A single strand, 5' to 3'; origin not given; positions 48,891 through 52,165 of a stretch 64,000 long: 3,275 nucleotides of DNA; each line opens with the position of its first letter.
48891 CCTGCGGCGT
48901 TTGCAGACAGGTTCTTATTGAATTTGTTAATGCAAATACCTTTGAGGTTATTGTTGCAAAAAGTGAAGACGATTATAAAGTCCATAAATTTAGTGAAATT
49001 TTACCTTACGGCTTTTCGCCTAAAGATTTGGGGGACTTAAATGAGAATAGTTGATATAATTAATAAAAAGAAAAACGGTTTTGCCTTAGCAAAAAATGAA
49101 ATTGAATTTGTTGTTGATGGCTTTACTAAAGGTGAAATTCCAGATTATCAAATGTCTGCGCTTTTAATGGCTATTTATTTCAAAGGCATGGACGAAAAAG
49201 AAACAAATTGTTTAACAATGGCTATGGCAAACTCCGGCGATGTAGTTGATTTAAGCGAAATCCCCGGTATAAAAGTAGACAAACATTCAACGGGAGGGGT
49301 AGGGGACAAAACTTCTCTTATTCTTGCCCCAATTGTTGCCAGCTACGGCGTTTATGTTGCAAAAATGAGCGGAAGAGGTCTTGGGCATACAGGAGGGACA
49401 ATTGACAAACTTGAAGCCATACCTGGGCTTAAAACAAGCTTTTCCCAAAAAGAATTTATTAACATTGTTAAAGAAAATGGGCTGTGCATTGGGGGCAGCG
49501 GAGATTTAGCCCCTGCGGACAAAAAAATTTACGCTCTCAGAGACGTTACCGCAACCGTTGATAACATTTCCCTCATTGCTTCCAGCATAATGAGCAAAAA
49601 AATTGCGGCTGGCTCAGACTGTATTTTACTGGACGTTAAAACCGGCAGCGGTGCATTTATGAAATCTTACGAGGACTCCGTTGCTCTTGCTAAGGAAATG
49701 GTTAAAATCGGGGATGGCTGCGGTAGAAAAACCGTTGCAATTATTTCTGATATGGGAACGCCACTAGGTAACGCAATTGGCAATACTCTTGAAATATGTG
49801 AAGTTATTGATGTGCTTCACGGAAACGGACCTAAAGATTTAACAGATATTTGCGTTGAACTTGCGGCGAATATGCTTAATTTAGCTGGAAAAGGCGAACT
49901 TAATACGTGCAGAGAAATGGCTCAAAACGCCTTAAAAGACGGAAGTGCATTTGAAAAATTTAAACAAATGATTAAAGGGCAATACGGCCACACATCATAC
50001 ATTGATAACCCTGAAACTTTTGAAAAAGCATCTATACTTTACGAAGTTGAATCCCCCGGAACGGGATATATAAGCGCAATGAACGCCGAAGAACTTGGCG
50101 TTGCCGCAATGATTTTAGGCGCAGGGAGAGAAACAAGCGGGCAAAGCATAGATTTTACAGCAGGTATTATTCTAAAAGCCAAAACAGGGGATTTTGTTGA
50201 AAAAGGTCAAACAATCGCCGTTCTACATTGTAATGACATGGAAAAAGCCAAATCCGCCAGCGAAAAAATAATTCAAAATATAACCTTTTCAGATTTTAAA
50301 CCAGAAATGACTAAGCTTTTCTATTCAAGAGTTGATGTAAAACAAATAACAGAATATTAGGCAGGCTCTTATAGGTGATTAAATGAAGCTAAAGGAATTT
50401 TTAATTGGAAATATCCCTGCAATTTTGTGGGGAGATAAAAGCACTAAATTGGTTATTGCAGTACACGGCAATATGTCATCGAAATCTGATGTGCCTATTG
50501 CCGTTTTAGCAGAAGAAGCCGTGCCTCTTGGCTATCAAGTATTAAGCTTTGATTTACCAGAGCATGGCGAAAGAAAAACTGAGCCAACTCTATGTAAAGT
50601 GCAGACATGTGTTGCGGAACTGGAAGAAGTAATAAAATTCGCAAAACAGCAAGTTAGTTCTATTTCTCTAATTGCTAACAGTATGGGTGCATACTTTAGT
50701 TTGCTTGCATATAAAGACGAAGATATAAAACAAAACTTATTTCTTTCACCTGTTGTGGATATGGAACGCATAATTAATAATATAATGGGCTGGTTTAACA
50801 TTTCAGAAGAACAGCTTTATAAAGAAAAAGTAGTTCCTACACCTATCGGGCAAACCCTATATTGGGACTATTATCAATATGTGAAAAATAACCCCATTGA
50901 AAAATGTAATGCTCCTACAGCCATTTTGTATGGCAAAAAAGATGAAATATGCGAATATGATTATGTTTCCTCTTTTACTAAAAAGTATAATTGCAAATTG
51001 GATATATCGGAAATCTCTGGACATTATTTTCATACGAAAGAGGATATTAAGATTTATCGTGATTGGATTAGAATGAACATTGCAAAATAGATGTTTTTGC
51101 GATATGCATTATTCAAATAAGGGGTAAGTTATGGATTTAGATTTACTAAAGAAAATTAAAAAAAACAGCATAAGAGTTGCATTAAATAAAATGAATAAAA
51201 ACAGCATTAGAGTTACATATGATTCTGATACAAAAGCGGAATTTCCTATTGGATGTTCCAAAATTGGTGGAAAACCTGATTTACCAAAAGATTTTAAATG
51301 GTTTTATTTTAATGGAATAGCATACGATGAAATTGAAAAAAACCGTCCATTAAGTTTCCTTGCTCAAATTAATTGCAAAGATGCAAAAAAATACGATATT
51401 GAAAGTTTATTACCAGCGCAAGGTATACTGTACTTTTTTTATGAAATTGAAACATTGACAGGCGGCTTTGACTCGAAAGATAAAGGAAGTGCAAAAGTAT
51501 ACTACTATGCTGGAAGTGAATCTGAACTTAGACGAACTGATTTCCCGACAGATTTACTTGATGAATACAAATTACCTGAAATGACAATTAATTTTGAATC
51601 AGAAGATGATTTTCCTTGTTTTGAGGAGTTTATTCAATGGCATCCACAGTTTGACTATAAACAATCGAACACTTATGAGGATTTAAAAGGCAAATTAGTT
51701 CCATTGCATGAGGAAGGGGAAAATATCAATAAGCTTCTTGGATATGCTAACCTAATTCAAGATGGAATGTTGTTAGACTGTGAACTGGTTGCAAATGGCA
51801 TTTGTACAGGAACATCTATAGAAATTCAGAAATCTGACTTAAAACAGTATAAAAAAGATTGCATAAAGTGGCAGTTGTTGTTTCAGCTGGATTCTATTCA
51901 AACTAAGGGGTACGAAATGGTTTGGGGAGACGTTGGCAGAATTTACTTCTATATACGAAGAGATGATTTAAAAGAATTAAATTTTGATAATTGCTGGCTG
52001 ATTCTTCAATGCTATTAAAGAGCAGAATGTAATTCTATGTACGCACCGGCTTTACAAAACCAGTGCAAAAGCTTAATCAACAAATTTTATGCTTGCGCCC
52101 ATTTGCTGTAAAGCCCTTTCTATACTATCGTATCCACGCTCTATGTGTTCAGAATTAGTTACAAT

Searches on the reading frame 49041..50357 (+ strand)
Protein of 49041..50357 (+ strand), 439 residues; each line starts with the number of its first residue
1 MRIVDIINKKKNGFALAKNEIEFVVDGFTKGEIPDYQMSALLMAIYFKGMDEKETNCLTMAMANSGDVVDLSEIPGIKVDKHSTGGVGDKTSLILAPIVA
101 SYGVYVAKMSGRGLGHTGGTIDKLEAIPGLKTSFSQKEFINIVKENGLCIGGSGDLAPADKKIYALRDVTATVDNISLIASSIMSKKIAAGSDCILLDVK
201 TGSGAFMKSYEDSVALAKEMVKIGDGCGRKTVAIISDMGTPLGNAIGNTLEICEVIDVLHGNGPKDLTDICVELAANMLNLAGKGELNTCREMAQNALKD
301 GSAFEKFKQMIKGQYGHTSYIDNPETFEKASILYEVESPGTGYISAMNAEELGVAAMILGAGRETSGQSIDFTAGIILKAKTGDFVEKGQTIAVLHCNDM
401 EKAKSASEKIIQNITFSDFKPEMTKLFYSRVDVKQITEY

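Call 51: search_protein_families(library=pfam, proteins=[window:49041-50357:+], max_evalue=0.001)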
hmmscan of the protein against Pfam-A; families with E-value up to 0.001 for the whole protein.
window:49041-50357:+ (439 aa): 3 families
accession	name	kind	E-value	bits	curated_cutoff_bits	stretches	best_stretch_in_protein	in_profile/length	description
PF00591.27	Glycos_transf_3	-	8.2e-39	134.2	27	1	78-303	4-252/253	Glycosyl transferase family, a/b domain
PF07831.19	PYNP_C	-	8.4e-23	80.3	27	1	343-416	1-74/75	Pyrimidine nucleoside phosphorylase C-terminal domain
PF02885.22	Glycos_trans_3N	-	6.6e-21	74.3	26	1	5-66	2-63/63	Glycosyl transferase family, helical bundle domain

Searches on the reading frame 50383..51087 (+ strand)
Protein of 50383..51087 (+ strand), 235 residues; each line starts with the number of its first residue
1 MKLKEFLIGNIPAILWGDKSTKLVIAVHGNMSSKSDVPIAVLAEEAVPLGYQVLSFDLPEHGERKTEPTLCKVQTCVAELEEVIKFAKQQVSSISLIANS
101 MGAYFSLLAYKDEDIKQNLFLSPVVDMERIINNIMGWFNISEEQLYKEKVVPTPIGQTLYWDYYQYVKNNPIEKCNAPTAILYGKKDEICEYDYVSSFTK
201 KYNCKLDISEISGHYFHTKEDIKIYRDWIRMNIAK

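Call 51: search_protein_families(library=pfam, proteins=[window:50383-51087:+], max_evalue=0.001)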
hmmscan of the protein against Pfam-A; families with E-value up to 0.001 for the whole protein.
window:50383-51087:+ (235 aa): 4 families
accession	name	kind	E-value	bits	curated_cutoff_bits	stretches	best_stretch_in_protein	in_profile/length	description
PF12146.15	Hydrolase_4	-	1.5e-08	34.6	27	1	20-138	3-126/239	Serine aminopeptidase, S33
PF00561.26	Abhydrolase_1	-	5.8e-06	26.6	25.8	1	23-112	2-89/245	alpha/beta hydrolase fold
PF20408.4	Abhydrolase_11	-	4.7e-05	23.6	27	0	167-220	118-171/193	Alpha/beta hydrolase domain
PF12697.13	Abhydrolase_6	-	8.1e-05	23.8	26.3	1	24-138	1-108/217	Alpha/beta hydrolase family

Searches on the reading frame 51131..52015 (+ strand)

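Call 51: search_protein_families(library=pfam, proteins=[window:51131-52015:+], max_evalue=0.001)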
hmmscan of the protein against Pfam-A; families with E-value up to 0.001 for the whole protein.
window:51131-52015:+ (295 aa): 1 family
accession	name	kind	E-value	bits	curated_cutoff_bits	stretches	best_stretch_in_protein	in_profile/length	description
PF09234.15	DUF1963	-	9.9e-42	144.2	23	1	43-294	1-216/216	Domain of unknown function (DUF1963)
